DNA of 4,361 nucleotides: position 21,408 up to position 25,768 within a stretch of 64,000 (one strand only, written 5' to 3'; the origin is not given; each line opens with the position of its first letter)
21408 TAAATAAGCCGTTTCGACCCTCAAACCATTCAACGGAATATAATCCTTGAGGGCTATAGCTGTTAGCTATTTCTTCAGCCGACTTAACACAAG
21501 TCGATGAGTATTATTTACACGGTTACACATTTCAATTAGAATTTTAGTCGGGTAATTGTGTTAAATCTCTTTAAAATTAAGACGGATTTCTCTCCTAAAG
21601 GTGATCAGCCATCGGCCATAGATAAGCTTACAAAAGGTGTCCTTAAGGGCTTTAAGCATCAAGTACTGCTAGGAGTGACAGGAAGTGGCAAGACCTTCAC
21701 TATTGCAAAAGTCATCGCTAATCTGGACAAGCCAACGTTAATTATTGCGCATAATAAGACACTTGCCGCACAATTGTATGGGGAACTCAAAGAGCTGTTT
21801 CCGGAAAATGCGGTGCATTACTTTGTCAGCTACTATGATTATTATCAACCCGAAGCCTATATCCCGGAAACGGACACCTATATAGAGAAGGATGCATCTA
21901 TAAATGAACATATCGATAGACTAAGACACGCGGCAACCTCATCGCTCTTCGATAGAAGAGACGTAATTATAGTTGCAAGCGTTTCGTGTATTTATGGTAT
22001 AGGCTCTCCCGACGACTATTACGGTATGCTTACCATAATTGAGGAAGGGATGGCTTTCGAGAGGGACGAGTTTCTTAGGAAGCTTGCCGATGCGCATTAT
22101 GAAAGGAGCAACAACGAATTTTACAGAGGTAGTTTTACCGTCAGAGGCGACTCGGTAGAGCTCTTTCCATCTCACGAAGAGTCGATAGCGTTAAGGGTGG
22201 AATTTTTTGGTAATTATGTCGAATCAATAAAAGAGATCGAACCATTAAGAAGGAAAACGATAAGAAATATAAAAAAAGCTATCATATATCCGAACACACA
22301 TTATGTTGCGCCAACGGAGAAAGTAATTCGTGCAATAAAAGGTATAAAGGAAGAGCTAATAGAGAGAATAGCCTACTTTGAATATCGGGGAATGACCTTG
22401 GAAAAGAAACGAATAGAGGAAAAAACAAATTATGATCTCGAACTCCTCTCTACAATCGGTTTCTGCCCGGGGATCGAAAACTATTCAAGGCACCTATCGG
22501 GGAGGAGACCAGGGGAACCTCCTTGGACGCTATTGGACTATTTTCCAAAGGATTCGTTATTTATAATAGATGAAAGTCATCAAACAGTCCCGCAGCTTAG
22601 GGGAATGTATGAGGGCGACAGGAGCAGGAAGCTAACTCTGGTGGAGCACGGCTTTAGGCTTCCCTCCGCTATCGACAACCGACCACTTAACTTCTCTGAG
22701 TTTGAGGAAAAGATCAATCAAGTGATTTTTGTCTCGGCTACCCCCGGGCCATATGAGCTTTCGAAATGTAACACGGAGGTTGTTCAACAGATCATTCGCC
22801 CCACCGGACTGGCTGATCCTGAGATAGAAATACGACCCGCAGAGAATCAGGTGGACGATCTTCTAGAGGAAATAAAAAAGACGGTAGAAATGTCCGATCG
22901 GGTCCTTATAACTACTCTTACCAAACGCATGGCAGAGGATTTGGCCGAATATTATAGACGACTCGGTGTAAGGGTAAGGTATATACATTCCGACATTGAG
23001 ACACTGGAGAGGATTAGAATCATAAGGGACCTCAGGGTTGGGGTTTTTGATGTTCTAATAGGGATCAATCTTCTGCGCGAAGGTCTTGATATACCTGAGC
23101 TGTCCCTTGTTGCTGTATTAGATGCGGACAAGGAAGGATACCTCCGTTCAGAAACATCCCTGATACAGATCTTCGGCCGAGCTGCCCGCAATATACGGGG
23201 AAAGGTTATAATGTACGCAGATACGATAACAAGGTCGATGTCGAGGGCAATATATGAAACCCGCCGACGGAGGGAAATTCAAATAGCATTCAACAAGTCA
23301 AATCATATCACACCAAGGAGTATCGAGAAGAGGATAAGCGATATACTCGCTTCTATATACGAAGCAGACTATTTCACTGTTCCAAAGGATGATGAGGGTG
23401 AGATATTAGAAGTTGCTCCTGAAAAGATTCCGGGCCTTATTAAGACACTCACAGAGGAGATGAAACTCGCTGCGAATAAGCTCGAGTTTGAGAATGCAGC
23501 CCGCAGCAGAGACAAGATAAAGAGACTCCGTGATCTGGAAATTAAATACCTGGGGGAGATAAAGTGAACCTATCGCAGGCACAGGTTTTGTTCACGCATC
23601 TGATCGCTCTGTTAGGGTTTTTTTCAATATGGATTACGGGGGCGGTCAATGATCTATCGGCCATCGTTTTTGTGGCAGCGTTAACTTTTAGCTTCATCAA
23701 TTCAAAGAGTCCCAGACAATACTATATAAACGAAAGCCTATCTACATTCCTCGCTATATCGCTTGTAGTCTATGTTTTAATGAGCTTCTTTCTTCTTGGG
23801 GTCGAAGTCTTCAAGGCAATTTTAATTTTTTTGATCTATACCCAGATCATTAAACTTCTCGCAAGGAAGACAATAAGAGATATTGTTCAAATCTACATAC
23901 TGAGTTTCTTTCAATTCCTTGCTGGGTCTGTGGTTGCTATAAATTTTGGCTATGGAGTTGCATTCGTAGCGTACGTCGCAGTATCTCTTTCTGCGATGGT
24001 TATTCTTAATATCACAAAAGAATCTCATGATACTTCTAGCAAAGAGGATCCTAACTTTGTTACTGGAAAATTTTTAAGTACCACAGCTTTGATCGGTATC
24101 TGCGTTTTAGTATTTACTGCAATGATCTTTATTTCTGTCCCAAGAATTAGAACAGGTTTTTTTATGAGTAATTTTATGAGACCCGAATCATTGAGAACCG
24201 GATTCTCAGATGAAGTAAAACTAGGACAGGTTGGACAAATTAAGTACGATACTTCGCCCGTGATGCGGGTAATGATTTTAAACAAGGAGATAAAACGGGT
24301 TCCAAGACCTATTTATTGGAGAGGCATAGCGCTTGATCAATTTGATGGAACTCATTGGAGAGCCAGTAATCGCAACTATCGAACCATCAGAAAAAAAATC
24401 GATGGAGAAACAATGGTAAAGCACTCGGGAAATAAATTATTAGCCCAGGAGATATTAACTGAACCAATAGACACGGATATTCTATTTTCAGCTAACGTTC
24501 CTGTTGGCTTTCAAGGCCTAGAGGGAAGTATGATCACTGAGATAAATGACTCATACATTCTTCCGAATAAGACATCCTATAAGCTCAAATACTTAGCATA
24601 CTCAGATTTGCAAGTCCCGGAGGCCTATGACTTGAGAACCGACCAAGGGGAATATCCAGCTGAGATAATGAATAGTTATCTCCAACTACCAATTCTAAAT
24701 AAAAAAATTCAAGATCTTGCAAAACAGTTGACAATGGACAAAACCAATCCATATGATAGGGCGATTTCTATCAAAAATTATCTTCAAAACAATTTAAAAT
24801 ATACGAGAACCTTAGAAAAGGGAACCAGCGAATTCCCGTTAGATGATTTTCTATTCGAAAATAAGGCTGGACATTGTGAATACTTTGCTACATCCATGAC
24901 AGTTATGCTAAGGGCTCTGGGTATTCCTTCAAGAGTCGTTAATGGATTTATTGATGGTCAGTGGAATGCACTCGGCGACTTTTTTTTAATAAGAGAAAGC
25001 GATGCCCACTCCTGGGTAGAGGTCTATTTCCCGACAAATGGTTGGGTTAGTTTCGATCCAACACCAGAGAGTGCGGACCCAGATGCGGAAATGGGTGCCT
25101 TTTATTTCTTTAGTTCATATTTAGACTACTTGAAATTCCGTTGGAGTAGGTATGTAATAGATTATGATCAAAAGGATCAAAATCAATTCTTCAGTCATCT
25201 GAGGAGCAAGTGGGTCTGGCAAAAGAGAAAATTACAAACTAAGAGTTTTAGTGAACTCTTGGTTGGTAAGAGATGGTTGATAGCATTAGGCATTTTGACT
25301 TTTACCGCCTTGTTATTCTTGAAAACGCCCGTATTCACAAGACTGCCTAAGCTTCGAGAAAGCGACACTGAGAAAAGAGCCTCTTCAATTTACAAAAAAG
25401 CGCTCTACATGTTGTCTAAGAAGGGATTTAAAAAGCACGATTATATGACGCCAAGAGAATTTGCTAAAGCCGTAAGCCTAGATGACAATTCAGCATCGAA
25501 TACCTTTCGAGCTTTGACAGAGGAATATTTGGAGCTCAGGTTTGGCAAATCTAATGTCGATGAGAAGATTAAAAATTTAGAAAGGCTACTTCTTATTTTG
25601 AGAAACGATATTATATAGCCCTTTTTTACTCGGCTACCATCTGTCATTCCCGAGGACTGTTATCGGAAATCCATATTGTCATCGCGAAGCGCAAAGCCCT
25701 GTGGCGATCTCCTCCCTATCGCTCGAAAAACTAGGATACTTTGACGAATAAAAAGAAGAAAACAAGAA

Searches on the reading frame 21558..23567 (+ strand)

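Call 66: search_protein_families(library=pfam, proteins=[window:21558-23567:+], max_evalue=0.001)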
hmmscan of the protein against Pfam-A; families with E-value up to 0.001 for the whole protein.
window:21558-23567:+ (669 aa): 8 families
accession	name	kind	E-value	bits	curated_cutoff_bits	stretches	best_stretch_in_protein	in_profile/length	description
PF17757.6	UvrB_inter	-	3.4e-27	94.8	22.9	1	161-249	3-91/91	UvrB interaction domain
PF12344.14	UvrB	-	9.8e-20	70.6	27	1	552-593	1-42/43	Ultra-violet resistance protein B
PF00271.37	Helicase_C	-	9.6e-19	68.1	23.5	1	433-545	4-109/110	Helicase conserved C-terminal domain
PF04851.21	ResIII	-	1.6e-12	48.1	22.5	1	13-138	4-130/164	Type III restriction enzyme, res subunit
PF02151.25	UVR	-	1.7e-08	34.4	21.5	1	627-659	3-35/36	UvrB/uvrC motif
PF00270.35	DEAD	-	5.7e-07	29.8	26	1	17-91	4-81/167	DEAD/DEAH box helicase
PF13245.12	AAA_19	-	0.00024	21.7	25.1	0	35-70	14-54/134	AAA domain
PF14814.11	UB2H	-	0.00034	21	27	0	162-229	2-76/85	Bifunctional transglycosylase second domain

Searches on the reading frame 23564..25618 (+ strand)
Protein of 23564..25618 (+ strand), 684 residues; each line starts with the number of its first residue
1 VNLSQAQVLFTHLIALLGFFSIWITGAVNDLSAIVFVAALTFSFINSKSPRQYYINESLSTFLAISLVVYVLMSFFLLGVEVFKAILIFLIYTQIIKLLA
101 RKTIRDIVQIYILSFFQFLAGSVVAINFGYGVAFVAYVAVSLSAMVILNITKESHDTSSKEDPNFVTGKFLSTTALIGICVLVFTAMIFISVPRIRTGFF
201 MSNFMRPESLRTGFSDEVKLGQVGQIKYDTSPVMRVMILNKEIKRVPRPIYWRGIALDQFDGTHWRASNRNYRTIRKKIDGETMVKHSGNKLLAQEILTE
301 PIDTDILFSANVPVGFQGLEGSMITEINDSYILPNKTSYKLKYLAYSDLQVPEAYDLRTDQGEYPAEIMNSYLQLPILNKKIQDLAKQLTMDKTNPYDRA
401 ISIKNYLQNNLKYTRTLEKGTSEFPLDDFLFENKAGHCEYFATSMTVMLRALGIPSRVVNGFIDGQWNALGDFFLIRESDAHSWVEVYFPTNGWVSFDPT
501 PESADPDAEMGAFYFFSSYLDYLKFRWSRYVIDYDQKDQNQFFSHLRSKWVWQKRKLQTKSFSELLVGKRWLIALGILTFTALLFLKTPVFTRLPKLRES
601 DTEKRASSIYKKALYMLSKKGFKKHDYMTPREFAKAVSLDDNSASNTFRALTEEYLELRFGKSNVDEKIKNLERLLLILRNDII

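Call 66: search_protein_families(library=pfam, proteins=[window:23564-25618:+], max_evalue=0.001)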
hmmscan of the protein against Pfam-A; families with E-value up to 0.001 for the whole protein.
window:23564-25618:+ (684 aa): 3 families
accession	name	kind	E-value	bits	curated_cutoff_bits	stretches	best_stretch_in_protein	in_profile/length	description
PF11992.13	TgpA_N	-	4.4e-40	138.1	30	1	16-352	13-331/333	TgpA N-terminal domain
PF01841.26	Transglut_core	-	2e-29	102.4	23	1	384-499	2-108/108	Transglutaminase-like superfamily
PF13559.11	DUF4129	-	9.1e-07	29.3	24.8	1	610-667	2-58/69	Domain of unknown function (DUF4129)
